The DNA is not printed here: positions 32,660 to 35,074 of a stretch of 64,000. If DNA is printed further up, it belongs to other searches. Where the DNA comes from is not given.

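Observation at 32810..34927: MFS transporter fused to a HAD-fold domain with non-canonical catalytic motifs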

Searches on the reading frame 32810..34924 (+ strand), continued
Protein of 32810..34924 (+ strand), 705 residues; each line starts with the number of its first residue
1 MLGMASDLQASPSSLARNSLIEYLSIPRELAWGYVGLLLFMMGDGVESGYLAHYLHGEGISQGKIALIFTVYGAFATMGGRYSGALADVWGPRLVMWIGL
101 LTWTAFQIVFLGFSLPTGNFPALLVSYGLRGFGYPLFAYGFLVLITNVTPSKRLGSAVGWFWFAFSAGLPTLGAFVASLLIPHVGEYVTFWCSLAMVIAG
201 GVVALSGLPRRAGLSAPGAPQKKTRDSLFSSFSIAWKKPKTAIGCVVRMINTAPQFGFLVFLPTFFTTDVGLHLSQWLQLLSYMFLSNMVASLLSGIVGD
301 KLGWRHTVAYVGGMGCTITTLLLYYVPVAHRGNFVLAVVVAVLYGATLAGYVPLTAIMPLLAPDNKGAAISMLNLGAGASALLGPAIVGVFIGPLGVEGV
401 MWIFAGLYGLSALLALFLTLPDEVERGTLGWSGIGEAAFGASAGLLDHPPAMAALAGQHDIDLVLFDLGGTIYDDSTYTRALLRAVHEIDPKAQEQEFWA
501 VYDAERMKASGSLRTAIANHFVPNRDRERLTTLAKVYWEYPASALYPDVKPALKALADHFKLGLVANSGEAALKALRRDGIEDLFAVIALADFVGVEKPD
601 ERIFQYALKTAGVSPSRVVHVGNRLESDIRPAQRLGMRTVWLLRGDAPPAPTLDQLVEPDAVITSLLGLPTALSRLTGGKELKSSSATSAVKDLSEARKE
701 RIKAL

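Call 14: find_encoding_contigs(protein=P0114, flank=8000, max_places=2)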
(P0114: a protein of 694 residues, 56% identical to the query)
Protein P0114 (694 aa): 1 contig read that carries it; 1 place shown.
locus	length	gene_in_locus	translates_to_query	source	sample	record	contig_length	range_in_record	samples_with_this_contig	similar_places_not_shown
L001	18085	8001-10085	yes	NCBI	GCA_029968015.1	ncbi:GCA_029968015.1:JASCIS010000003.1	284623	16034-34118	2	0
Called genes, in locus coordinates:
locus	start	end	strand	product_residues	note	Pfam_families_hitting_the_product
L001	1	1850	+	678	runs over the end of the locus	PF02065:Melibiase (weak), PF16499:Melibiase_2, PF17801:Melibiase_C, PF10633:NPCBM_assoc, PF08305:NPCBM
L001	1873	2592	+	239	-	PF14099:Polysacc_lyase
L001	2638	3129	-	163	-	-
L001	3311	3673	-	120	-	PF12840:HTH_20 (weak)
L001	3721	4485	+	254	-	PF23441:SDR (weak), PF00106:adh_short, PF01370:Epimerase (weak), PF08659:KR, PF13561:adh_short_C2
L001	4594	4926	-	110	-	PF04993:TfoX_N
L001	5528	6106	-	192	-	PF01872:RibD_C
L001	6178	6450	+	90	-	-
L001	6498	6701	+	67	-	-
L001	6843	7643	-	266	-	PF00392:GntR (weak), PF25213:HVO_A0261_N (weak), PF08220:HTH_DeoR, PF08279:HTH_11 (weak), PF00455:DeoRC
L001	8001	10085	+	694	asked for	PF07690:MFS_1, PF12832:MFS_1_like (faint), PF07690:MFS_1, PF00702:Hydrolase, PF13419:HAD_2, PF13242:Hydrolase_like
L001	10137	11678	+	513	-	PF00370:FGGY_N, PF02782:FGGY_C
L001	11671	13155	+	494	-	PF00370:FGGY_N, PF02782:FGGY_C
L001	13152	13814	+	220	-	PF00300:His_Phos_1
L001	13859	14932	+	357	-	PF00389:2-Hacid_dh, PF02826:2-Hacid_dh_C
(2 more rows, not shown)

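Call 15: find_encoding_contigs(protein=P0088, flank=8000, max_places=2)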
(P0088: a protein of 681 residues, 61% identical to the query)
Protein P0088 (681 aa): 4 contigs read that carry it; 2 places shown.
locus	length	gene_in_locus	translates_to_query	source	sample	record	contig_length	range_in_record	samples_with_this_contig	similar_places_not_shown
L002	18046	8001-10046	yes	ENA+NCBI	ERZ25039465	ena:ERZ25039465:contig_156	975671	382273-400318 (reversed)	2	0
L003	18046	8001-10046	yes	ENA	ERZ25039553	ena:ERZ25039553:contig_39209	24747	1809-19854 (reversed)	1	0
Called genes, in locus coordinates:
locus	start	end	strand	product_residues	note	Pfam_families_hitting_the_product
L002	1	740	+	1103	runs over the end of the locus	PF00873:ACR_tran, PF03176:MMPL (faint), PF00873:ACR_tran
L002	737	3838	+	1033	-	PF00873:ACR_tran, PF03176:MMPL (weak)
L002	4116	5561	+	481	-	PF02321:OEP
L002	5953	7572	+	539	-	PF02652:Lactate_perm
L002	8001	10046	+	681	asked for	PF07690:MFS_1, PF00702:Hydrolase, PF13419:HAD_2, PF13242:Hydrolase_like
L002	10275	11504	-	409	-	PF25917:BSH_RND, PF25973:BSH_CzcB (weak), PF25876:HH_MFP_RND (weak), PF25954:Beta-barrel_RND_2, PF25967:RND-MFP_C, PF25989:YknX_C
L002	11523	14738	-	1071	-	PF00873:ACR_tran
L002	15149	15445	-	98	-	PF01047:MarR (weak)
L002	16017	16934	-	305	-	PF07848:PaaX, PF08223:PaaX_C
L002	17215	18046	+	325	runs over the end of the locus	PF05138:PaaA_PaaC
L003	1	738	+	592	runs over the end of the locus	PF00873:ACR_tran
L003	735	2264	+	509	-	PF00873:ACR_tran, PF03176:MMPL (weak)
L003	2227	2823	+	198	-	PF00873:ACR_tran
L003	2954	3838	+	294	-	PF00873:ACR_tran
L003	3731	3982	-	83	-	-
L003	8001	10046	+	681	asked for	PF07690:MFS_1, PF00702:Hydrolase, PF13419:HAD_2, PF13242:Hydrolase_like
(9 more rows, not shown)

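Call 16: find_encoding_contigs(protein=P0075, flank=8000, max_places=2)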
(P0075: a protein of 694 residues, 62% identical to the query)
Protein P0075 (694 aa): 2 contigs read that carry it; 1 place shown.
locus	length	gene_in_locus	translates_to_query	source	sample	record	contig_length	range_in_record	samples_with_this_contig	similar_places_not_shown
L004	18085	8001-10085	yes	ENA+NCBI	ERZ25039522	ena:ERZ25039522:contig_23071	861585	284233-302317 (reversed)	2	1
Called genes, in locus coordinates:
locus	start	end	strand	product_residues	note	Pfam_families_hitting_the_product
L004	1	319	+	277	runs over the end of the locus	PF02110:HK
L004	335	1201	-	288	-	PF00532:Peripla_BP_1, PF13407:Peripla_BP_4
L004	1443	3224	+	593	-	PF00654:Voltage_CLC, PF00571:CBS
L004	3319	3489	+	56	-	-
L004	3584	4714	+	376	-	PF08240:ADH_N, PF16912:Glu_dehyd_C (faint), PF00107:ADH_zinc_N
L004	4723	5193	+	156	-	PF02502:LacAB_rpiB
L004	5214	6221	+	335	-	PF02733:Dak1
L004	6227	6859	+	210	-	PF02734:Dak2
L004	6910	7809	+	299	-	PF05050:Methyltransf_21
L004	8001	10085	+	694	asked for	PF07690:MFS_1, PF00702:Hydrolase, PF13419:HAD_2, PF13242:Hydrolase_like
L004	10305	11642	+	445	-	PF01547:SBP_bac_1, PF13416:SBP_bac_8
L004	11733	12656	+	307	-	PF00528:BPD_transp_1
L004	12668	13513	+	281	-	PF00528:BPD_transp_1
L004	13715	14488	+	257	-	-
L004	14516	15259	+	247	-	-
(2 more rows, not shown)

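Call 28: predict_structure(alignment_id=A1)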
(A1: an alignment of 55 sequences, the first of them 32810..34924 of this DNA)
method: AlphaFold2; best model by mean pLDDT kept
length: 705 residues; sequences in the alignment: 55
mean_pLDDT: 79.8   pTM: 0.58
mean pLDDT of the five models: 79.8, 79.1, 75.9, 75.2, 72.9
residues with pLDDT >= 90: 234; 70-90: 333; 50-70: 51; < 50: 87
segments of 3 or more residues with pLDDT < 50: 1-19, 213-223, 425-457, 679-696, 698-701
pLDDT, mean of each block of 10 residues (from residue 1): 29 35 66 91 83 84 82 86 85 91 95 91 93 90 86 83 79 79 89 94 84 41 54 77 91 85 85 83 87 82 83 95 94 92 92 89 84 86 85 92 96 86 48 32 35 51 92 88 92 89 72 82 87 89 87 85 92 92 94 88 95 93 90 93 73 81 84 69 34 43 47
secondary structure, 60 per line:
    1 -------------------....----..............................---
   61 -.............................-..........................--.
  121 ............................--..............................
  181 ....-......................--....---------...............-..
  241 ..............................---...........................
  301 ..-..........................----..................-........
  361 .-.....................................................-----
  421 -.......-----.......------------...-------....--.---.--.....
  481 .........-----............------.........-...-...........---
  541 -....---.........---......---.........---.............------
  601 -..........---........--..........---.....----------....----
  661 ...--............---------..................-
elements in order (helices of 4 or more, strands of 3 or more residues): H20-23 H28-57 H62-90 H92-117 H120-148 H151-184 H186-207 H210-213 H223-237 H239-270 H274-302 H304-329 H334-351 H353-361 H363-415 H422-428 H434-440 E463-466 H476-489 H495-506 H513-521 H527-537 H549-557 E561-566 H570-578 E585-590 H591-594 H602-611 E618-622 H625-634 E638-642 H653-656 E661-663 H666-677 H687-704
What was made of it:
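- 32879..34066 (+): MFS domain, RbtT/DalT/CsbX polyol-permease family (residues 24-419), with 12 helices. The AF2 model has 12 long helices with block pLDDT about 79-96 (call 28).
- On RbtT/DalT/CsbX MFS transporters (TIGR00897): AF2 shows 12 long helices with block pLDDT about 79-96 (call 28).
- AF2 predicts no confident contact between the domains (call 28).
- Tried and rejected: The linker has pLDDT below 50 and pTM is 0.58, and no coordinates or PAE were available, so there is no answer (call 28).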

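Call 74: list_cluster_members(proteins=[window:32810-34924:+, P0114, P0099, P0027, P0270, P0283, P0125])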
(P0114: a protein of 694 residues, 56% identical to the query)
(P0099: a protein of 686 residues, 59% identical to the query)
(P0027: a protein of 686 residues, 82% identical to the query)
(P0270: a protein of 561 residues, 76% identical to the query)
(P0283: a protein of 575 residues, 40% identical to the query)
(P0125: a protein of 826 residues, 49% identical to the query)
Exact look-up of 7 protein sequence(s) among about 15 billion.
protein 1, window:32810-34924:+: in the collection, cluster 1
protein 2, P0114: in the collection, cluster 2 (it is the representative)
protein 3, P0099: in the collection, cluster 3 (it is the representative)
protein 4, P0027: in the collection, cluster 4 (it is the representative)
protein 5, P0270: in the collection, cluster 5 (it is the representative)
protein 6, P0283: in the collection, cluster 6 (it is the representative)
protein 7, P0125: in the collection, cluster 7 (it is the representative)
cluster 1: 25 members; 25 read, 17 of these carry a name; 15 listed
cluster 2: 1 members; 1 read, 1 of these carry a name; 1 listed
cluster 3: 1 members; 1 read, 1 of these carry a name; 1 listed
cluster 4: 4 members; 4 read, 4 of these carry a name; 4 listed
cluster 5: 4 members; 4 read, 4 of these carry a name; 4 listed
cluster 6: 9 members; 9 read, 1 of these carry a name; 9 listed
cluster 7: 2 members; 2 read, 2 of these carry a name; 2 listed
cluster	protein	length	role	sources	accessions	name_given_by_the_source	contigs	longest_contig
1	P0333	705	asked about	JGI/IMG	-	polyol permease family/HAD superfamily hydrolase (TIGR01549 family)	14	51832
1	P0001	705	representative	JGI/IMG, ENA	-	-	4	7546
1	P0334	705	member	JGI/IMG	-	polyol permease family/HAD superfamily hydrolase (TIGR01549 family)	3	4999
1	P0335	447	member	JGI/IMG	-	putative hydrolase of the HAD superfamily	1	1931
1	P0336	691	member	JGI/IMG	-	polyol permease family/HAD superfamily hydrolase (TIGR01509 family)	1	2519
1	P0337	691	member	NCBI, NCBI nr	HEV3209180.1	MAG TPA: RbtT/DalT/CsbX family MFS transporter [Chthoniobacterales bacterium] | RbtT/DalT/CsbX family MFS transporter [Chthoniobacterales bacterium]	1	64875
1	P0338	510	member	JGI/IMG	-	HAD superfamily hydrolase (TIGR01509 family)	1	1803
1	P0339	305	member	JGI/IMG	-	putative hydrolase of the HAD superfamily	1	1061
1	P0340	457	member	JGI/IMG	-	HAD superfamily hydrolase (TIGR01509 family)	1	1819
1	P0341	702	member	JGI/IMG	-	polyol permease family/HAD superfamily hydrolase (TIGR01509 family)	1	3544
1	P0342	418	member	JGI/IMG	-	polyol permease family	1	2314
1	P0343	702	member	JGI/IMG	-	polyol permease family/HAD superfamily hydrolase (TIGR01509 family)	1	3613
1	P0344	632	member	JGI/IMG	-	polyol permease family/HAD superfamily hydrolase (TIGR01509 family)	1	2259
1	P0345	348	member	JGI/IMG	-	putative hydrolase of the HAD superfamily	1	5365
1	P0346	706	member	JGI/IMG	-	polyol permease family/HAD superfamily hydrolase (TIGR01549 family)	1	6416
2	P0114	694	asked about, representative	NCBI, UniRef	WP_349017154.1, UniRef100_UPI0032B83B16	RbtT/DalT/CsbX family MFS transporter [Streptomyces luteolus] | RbtT/DalT/CsbX family MFS transporter n=1 Tax=Streptomyces luteolus TaxID=3043615 ...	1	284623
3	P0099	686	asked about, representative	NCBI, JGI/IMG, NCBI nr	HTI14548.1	MAG TPA: RbtT/DalT/CsbX family MFS transporter [Dictyobacter sp.] | polyol permease family | RbtT/DalT/CsbX family MFS transporter [Dictyobacter sp.]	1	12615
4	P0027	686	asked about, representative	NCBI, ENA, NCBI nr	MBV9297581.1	MAG: MFS transporter [Verrucomicrobia bacterium] | MFS transporter [Verrucomicrobiota bacterium]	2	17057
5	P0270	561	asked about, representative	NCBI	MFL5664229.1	MAG: MIP family channel protein [Ktedonobacteraceae bacterium]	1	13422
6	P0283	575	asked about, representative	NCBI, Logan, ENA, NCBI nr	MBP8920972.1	MAG: aquaporin [Micropruina sp.] | aquaporin [Micropruina sp.]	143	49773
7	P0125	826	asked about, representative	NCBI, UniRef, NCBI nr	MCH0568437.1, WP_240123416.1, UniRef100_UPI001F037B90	HAD-IA family hydrolase [Streptomyces sp. MUM 136J] | HAD-IA family hydrolase n=1 Tax=Streptomyces sp. MUM 136J TaxID=2791992 ...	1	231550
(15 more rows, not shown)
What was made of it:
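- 32810..34927 (+): Full MFS-HAD fusion ORF, 705 aa. Met4 at nt 32819 is the better-conserved possible start. The exact sequence is on 14 contigs (call 74).
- Checked: The exact 705-aa sequence is on record from 14 contigs (call 74).
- The identical 705-aa product is on 14 contigs (call 74).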
